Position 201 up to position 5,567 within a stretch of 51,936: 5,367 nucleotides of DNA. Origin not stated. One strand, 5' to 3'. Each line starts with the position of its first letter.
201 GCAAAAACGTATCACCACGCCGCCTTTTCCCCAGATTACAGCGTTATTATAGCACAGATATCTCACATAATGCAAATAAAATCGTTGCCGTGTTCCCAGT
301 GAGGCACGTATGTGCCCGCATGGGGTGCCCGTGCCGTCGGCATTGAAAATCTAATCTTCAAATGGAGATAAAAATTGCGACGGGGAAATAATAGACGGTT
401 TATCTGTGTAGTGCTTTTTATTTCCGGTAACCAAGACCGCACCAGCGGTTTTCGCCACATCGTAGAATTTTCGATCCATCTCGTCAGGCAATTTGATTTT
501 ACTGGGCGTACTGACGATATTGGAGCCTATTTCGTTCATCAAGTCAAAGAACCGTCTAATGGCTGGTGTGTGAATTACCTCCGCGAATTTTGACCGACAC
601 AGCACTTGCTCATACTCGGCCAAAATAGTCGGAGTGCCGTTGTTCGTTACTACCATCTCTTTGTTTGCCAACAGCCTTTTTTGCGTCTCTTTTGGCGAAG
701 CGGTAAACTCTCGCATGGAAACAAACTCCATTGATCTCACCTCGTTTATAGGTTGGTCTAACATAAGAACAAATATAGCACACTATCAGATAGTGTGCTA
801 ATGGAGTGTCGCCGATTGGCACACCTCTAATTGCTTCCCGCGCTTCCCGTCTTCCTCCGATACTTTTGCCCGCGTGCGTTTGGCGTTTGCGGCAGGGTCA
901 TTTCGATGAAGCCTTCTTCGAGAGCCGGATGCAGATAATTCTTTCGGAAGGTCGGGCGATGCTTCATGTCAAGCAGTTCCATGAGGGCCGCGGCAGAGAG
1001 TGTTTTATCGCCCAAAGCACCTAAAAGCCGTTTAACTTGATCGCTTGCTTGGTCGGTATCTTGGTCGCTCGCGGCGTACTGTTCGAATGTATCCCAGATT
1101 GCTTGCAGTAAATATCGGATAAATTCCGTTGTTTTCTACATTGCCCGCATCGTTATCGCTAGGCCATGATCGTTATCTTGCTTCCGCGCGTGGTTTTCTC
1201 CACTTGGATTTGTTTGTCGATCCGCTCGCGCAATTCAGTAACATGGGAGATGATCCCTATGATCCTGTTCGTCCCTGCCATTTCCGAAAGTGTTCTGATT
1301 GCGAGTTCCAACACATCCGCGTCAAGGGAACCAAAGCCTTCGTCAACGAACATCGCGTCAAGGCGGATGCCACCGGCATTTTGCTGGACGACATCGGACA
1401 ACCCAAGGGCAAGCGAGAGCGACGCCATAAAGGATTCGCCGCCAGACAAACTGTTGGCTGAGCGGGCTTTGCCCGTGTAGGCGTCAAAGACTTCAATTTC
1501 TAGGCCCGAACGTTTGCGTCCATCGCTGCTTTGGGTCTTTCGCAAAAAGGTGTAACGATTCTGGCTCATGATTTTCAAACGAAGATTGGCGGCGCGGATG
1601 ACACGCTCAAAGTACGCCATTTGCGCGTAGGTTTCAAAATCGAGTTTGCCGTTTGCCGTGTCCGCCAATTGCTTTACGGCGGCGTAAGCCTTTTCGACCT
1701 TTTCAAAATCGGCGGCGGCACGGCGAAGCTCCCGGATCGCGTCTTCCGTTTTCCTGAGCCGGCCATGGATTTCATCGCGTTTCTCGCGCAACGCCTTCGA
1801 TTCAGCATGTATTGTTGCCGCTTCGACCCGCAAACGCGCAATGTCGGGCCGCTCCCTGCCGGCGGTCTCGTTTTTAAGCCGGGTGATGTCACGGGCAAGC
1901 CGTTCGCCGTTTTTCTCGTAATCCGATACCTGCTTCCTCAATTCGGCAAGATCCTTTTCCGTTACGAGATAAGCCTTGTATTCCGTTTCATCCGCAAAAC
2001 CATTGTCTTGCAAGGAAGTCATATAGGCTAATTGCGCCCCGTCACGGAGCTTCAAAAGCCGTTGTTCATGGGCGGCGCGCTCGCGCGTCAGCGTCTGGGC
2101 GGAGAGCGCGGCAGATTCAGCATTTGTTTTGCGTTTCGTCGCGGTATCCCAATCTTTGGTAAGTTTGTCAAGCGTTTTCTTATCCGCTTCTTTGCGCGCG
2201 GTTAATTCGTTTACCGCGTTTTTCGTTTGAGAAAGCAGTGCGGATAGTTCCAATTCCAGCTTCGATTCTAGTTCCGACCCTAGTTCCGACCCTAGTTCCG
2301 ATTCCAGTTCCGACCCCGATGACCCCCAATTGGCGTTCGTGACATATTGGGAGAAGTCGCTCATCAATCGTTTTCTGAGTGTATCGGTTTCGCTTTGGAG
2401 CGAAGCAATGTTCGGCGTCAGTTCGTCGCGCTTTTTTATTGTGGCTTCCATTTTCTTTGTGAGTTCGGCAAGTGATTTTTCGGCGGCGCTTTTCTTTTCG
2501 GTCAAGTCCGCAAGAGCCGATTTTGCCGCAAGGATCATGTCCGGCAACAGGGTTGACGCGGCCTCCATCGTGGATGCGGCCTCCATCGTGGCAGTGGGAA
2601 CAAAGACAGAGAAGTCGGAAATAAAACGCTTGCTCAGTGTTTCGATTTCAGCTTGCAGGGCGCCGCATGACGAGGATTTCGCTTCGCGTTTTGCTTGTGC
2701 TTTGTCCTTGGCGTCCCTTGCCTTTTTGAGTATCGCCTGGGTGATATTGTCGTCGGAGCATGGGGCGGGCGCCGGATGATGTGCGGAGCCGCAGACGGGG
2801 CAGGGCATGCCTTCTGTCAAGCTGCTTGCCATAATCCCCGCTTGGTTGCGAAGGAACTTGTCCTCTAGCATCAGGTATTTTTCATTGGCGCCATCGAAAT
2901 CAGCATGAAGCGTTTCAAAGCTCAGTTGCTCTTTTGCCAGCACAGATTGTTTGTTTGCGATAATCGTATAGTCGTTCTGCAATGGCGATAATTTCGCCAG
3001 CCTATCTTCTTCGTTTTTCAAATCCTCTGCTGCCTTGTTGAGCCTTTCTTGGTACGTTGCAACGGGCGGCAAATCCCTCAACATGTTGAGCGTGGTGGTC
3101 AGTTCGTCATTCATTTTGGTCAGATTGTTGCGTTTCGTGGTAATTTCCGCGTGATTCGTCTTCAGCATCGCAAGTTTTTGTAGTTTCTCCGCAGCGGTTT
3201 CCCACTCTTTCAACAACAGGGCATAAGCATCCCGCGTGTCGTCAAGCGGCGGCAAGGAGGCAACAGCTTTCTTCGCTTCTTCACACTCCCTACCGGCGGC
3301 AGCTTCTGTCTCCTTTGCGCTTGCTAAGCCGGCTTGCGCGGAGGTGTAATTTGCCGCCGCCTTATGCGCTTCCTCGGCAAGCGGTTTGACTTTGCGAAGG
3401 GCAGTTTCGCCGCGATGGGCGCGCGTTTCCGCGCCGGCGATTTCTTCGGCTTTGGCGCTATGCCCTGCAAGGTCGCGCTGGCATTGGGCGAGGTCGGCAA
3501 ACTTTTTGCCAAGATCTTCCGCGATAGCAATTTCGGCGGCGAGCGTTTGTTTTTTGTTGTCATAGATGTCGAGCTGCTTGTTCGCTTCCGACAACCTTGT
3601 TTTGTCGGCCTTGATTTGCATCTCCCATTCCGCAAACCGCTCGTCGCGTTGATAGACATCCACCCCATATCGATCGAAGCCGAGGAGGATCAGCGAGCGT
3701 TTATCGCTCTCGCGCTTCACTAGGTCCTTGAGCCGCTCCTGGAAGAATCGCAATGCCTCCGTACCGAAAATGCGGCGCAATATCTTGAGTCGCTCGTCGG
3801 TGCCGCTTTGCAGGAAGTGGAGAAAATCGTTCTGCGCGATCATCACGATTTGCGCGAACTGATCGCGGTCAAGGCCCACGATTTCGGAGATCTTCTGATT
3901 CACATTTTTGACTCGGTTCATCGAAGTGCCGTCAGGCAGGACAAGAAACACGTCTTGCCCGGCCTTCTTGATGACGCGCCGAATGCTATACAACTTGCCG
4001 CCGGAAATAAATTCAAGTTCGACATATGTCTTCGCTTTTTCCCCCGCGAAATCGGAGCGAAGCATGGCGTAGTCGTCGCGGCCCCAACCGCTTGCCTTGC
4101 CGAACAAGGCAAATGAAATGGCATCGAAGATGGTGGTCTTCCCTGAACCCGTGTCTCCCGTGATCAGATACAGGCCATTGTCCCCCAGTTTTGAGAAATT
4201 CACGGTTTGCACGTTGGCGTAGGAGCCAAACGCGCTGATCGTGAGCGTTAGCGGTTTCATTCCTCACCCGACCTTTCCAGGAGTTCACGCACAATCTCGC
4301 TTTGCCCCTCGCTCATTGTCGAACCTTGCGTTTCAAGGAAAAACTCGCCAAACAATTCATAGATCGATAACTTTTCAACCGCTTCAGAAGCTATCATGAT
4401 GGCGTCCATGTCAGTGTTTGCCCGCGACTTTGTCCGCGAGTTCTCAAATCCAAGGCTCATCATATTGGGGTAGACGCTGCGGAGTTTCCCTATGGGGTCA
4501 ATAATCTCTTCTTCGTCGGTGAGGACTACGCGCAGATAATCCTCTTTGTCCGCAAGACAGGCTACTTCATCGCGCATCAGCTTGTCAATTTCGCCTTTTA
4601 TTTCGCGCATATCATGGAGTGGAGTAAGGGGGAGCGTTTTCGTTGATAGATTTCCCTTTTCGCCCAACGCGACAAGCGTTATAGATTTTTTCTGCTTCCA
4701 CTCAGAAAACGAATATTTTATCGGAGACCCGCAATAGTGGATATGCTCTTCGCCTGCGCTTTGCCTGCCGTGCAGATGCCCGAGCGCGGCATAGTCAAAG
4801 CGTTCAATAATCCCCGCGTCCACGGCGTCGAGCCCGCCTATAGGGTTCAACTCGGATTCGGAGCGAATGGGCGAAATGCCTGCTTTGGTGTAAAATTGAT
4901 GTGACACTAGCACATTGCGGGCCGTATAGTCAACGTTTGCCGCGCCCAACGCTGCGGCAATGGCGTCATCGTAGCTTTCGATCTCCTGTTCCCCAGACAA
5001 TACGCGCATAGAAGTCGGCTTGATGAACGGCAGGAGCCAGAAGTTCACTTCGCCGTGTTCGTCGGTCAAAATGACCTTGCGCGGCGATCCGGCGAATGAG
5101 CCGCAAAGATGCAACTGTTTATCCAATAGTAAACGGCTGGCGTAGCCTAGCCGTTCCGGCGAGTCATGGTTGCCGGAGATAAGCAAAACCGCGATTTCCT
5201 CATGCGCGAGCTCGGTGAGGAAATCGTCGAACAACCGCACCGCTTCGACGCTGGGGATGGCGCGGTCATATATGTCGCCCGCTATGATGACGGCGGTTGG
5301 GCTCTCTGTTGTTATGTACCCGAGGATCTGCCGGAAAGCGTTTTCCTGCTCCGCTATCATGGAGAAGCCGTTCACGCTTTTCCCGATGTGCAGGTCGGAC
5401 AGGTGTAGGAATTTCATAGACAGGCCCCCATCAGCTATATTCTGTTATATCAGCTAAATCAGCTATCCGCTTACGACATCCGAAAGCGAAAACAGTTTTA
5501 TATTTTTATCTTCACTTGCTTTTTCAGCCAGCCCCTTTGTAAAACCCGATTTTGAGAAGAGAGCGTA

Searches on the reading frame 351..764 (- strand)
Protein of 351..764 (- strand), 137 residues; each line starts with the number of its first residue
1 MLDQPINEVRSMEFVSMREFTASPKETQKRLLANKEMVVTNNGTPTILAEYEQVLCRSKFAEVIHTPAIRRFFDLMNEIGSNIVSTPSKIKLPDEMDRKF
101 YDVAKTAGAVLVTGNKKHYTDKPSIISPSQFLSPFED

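Call 65: search_protein_families(library=pfam, max_evalue=0.5, proteins=[window:351-764:-])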
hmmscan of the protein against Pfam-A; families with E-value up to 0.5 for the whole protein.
window:351-764:- (137 aa): 4 families
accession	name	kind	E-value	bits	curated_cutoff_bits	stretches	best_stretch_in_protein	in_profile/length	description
PF13470.12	PIN_3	-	5.4e-06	27.7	27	1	36-117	31-115/115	PIN domain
PF02604.26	PhdYeFM_antitox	-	0.03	14.5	29.8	1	12-46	1-36/74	Antitoxin Phd_YefM, type II toxin-antitoxin system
PF16092.11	CFAP61_N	-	0.13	12.4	27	1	55-112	96-153/264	Cilia- and flagella-associated protein 61, N-terminal domain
PF18480.7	DUF5615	-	0.17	12.2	23.8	1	76-121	17-60/110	Domain of unknown function (DUF5615)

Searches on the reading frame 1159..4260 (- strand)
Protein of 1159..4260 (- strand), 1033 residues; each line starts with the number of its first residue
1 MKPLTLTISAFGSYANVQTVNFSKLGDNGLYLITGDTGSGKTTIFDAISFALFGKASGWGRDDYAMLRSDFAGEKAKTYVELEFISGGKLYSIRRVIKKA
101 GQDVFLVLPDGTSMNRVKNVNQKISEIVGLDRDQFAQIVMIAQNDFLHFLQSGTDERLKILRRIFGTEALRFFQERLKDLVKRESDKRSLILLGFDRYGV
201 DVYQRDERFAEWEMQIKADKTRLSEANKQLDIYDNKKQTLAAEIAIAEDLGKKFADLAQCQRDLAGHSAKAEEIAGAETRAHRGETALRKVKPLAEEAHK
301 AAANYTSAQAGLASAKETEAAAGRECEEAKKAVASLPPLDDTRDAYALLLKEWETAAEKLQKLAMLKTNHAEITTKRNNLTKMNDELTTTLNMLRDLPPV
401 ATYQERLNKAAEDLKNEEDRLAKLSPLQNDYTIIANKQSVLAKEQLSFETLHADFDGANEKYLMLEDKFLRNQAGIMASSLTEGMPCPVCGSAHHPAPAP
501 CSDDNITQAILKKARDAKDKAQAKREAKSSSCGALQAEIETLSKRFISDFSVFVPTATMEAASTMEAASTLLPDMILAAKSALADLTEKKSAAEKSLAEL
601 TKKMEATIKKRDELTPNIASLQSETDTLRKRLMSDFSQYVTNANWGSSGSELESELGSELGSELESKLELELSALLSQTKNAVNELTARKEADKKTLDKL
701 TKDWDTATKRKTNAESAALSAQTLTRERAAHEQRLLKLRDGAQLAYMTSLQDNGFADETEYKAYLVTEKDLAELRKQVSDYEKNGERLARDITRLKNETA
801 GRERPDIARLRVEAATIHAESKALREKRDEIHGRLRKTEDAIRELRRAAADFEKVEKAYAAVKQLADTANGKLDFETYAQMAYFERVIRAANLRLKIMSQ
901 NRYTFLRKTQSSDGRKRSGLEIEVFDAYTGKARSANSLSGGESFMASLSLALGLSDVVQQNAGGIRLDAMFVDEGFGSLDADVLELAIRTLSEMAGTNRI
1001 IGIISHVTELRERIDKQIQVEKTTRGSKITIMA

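Call 56: search_protein_families(library=pfam, proteins=[window:1159-4260:-])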
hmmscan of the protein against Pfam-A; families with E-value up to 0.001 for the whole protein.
window:1159-4260:- (1033 aa): 5 families
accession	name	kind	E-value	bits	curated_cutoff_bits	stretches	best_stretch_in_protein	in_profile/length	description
PF13476.12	AAA_23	-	4.6e-22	80.1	27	1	6-230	2-200/201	AAA domain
PF02463.25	SMC_N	-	3.2e-10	40.3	40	1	6-1026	5-217/220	RecF/RecN/SMC N terminal domain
PF13558.12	SbcC_Walker_B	-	1e-09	38.9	27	1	912-992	4-89/90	SbcC/RAD50-like, Walker B motif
PF13555.12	AAA_29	-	1.4e-07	31.6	27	1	12-55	10-49/61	P-loop containing region of AAA domain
PF13514.12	AAA_27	-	0.00084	19.4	22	1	1-54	1-52/206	AAA domain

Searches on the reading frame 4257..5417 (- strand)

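Call 56: search_protein_families(library=pfam, proteins=[window:4257-5417:-])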
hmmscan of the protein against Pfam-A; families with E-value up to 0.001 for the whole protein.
window:4257-5417:- (386 aa): 3 families
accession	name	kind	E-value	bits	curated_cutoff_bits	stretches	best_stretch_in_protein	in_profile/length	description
PF12320.13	SbcD_C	-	3.3e-18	66.4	24.4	1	266-362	1-92/94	Type 5 capsule protein repressor C-terminal domain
PF00149.33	Metallophos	-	3e-12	47.8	21.5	1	1-179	1-160/191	Calcineurin-like phosphoesterase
PF12850.12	Metallophos_2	-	5.1e-05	23.8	27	1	1-114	1-60/154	Calcineurin-like phosphoesterase superfamily domain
